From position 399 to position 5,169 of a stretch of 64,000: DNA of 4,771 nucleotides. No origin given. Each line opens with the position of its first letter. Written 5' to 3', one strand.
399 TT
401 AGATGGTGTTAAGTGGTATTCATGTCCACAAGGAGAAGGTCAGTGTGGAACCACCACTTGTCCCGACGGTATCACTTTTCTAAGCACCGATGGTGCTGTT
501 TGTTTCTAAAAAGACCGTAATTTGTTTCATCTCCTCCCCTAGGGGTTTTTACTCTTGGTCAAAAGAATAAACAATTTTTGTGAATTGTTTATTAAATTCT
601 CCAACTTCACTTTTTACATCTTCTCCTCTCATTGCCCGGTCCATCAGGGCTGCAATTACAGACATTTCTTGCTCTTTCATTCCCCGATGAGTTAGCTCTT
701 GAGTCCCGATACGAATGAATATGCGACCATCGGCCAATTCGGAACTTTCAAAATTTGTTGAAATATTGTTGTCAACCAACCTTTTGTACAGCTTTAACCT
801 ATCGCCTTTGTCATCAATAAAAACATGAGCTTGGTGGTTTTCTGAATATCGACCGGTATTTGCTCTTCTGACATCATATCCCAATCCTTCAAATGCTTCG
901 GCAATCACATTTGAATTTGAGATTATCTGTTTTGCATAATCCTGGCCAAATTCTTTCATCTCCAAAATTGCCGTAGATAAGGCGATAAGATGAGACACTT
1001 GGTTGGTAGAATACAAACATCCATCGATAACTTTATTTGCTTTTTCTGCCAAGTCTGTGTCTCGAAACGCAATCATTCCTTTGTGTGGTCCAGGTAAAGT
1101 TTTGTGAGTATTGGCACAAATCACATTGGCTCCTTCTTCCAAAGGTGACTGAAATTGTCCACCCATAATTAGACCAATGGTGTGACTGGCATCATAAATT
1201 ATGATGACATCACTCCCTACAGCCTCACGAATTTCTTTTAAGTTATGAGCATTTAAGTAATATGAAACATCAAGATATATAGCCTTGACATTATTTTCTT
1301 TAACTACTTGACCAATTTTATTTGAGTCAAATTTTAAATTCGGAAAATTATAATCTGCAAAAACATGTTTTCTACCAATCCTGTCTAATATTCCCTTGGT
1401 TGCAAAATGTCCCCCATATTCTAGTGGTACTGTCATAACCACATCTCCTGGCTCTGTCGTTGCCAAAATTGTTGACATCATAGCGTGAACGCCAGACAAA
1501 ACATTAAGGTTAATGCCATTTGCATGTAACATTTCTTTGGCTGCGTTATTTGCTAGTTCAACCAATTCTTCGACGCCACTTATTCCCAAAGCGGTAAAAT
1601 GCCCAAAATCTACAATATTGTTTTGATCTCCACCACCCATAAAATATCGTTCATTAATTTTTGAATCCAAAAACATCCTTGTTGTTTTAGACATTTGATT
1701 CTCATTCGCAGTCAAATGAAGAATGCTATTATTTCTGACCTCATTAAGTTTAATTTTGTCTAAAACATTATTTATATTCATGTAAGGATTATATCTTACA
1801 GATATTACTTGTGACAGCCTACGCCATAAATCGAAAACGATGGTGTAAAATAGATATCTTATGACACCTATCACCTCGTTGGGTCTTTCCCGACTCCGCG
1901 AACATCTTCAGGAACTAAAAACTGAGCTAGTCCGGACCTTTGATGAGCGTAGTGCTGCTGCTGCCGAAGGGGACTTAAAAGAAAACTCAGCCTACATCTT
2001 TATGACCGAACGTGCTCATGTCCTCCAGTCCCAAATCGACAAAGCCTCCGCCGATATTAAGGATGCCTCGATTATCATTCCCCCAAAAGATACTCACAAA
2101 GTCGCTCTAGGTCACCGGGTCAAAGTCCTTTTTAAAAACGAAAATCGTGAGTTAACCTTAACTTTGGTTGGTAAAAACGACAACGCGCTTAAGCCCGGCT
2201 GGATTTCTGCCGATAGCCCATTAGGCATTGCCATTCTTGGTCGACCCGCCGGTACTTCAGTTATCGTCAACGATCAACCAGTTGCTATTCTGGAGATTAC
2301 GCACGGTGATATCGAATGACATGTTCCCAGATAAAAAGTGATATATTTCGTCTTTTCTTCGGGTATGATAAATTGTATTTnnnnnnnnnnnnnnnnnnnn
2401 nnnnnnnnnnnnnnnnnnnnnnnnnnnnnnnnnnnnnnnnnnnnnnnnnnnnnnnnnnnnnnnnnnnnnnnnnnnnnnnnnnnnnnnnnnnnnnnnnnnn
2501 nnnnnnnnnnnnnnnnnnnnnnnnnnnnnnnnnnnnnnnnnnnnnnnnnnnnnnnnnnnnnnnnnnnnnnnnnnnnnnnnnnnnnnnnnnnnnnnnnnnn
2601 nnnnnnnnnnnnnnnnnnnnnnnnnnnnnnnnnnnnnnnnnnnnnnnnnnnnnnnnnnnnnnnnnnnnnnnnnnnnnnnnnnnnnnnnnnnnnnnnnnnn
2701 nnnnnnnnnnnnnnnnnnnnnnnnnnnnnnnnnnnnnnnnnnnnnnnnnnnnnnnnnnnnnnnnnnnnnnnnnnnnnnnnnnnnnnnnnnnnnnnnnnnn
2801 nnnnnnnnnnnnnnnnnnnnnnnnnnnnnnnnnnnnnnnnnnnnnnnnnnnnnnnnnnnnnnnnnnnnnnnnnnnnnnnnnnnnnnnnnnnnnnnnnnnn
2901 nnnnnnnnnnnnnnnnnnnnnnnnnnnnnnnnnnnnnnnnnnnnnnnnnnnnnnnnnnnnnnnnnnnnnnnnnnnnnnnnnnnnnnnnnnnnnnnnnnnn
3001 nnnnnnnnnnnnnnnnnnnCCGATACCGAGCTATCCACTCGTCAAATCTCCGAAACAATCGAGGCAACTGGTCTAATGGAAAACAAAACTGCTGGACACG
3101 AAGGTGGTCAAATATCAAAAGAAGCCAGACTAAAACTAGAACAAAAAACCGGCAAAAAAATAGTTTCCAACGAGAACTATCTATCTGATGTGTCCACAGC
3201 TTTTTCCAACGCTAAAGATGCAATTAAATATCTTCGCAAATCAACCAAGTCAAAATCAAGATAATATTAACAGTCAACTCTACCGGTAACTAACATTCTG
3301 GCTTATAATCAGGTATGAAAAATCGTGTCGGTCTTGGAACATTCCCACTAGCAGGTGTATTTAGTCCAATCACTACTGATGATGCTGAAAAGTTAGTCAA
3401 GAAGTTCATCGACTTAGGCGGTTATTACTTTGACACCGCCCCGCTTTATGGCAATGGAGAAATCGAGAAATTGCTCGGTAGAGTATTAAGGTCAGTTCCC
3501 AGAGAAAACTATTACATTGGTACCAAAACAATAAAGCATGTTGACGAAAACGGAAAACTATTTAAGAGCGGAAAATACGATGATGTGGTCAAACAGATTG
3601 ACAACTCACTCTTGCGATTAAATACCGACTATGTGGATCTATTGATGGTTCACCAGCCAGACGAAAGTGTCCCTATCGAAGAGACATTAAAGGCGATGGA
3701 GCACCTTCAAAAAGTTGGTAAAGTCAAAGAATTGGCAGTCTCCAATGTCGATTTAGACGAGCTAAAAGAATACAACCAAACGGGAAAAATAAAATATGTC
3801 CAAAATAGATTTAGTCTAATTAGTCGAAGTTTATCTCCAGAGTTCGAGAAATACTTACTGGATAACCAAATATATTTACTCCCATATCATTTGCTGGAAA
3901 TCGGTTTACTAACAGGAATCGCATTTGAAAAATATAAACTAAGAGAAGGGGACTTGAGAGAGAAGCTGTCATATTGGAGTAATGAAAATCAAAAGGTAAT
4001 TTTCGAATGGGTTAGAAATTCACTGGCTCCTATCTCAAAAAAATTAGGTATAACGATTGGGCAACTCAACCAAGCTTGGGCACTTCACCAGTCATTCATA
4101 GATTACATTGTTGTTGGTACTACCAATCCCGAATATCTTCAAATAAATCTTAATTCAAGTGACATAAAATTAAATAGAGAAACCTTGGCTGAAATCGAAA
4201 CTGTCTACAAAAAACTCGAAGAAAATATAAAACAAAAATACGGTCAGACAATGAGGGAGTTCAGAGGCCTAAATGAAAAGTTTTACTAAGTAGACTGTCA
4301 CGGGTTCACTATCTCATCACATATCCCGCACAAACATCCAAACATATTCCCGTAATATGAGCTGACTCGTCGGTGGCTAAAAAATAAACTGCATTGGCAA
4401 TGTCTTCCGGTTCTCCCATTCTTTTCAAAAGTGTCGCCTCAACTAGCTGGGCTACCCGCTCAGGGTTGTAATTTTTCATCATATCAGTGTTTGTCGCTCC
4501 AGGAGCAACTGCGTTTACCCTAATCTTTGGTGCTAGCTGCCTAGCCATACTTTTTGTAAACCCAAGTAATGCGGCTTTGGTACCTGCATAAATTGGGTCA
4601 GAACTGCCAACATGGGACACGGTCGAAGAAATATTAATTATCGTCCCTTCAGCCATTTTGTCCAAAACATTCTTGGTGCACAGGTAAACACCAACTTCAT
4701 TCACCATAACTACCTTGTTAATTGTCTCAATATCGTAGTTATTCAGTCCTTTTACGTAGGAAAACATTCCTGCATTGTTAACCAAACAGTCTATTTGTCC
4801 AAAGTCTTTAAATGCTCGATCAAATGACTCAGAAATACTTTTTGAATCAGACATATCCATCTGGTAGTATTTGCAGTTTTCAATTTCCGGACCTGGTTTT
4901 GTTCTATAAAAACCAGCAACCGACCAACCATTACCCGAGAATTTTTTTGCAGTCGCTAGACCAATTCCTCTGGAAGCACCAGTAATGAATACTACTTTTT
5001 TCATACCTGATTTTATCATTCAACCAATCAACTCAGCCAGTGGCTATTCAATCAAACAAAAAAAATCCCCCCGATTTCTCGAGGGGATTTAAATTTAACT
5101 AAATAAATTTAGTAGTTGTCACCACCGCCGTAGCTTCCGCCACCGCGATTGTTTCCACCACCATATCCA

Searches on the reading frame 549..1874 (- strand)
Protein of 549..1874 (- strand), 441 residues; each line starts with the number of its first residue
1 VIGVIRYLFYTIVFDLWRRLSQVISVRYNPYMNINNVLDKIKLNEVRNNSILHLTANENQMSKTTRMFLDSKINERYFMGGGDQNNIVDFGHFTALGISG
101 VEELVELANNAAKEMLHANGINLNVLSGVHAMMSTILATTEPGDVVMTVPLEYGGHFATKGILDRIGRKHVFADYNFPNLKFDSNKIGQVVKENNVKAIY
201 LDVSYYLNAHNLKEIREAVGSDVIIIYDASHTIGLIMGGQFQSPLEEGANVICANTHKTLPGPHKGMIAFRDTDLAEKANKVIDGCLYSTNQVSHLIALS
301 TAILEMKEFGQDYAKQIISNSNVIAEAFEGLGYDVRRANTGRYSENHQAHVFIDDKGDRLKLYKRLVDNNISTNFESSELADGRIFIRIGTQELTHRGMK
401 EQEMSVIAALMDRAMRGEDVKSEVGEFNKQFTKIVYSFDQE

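Call 59: search_protein_families(library=pfam, proteins=[window:549-1874:-], max_evalue=0.00001)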
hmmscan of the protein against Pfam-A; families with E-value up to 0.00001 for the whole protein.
window:549-1874:- (441 aa): 2 families
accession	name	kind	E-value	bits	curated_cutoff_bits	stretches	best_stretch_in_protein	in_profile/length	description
PF00464.25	SHMT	-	2.4e-26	92.7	27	1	36-410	7-398/399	Serine hydroxymethyltransferase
PF01041.23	DegT_DnrJ_EryC1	-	1.2e-09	38.3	19.8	1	123-282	43-198/360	DegT/DnrJ/EryC1/StrS aminotransferase family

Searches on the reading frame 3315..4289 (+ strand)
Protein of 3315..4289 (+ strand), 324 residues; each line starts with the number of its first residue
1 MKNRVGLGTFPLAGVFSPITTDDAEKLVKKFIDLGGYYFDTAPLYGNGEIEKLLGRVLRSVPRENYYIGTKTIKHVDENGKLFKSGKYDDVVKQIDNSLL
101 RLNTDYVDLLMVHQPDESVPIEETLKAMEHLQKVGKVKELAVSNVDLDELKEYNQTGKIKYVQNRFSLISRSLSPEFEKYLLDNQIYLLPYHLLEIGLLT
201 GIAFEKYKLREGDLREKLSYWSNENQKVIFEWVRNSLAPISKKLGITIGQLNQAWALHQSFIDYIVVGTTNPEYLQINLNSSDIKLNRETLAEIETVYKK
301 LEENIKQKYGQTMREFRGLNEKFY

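Call 59: search_protein_families(library=pfam, proteins=[window:3315-4289:+], max_evalue=0.00001)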
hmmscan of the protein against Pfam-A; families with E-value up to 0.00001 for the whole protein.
window:3315-4289:+ (324 aa): 1 family
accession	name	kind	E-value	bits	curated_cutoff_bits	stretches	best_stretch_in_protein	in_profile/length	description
PF00248.27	Aldo_ket_red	-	1.1e-53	182.6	24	1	5-298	2-290/291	Aldo/keto reductase family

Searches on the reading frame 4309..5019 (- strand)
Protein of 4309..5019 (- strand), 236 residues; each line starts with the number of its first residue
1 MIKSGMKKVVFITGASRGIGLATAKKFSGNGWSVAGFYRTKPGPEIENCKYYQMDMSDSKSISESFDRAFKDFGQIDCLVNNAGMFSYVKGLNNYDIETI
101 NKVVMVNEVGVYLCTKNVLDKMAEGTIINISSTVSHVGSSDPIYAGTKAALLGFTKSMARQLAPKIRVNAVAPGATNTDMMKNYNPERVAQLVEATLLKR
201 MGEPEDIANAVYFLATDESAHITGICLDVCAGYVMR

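Call 59: search_protein_families(library=pfam, proteins=[window:4309-5019:-], max_evalue=0.00001)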
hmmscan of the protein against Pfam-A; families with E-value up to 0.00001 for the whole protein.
window:4309-5019:- (236 aa): 2 families
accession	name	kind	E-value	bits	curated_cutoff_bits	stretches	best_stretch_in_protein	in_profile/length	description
PF13561.12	adh_short_C2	-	1.3e-49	169.3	27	1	14-233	1-235/236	Enoyl-(Acyl carrier protein) reductase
PF00106.31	adh_short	-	2.6e-45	154.8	26.6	1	8-187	1-193/195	short chain dehydrogenase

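Call 61: search_protein_families(library=ncbifam, proteins=[window:4309-5019:-], max_evalue=1e-10)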
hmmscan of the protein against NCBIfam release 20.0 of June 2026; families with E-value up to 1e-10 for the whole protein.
window:4309-5019:- (236 aa): 188 families (the best 25 are shown)
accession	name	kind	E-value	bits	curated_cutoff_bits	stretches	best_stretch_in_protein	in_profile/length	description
NF005559.1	PRK07231.1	subfamily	6.4e-54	183.1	215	1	7-233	4-247/249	glucose 1-dehydrogenase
NF009466.0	PRK12826.1-2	subfamily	1.9e-49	168.4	222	1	6-233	2-244/248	3-oxoacyl-ACP reductase FabG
TIGR01830.1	3oxo_ACP_reduc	equivalog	4.2e-48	164.1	297.75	1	10-232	1-237/239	3-oxoacyl-[acyl-carrier-protein] reductase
NF004198.0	PRK05653.1-3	equivalog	2.2e-45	155.1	296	1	6-235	6-248/248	3-oxoacyl-ACP reductase FabG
NF005007.0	PRK06398.1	equivalog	3.2e-45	154.3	341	1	6-233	6-245/259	aldose dehydrogenase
NF004197.0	PRK05653.1-1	equivalog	7.6e-44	150.2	332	1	6-235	6-248/249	3-oxoacyl-ACP reductase FabG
NF047420.2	EF_P_mod_YmfI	equivalog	8.9e-43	146.7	238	1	10-233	2-235/236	elongation factor P 5-aminopentanone reductase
NF052558.1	MBtsdlDhBudC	equivalog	1.2e-42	146.2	270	1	7-232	3-240/250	meso-2,3-butanediol dehydrogenase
NF005893.0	PRK07856.1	equivalog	1.2e-42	146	255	1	7-230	9-238/255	SDR family oxidoreductase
NF009464.0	PRK12824.1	subfamily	2.2e-42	145.5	269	1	6-235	1-244/245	3-oxoacyl-ACP reductase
NF005067.0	PRK06484.1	equivalog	3.4e-41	141.4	713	1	4-234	6-252/524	short chain dehydrogenase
NF004818.0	PRK06172.1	equivalog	6.2e-40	137.1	336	1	6-234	6-251/253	SDR family oxidoreductase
NF005853.0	PRK07774.1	equivalog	6.9e-40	137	303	1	7-236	6-249/250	SDR family oxidoreductase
NF004791.0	PRK06138.1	equivalog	1.8e-39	135.5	312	1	7-233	5-249/252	SDR family oxidoreductase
NF053701.1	CsHdxCHCADhChcB2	equivalog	4.4e-39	134.5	350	1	8-234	4-243/245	cis-4-hydroxycyclohexanecarboxylate dehydrogenase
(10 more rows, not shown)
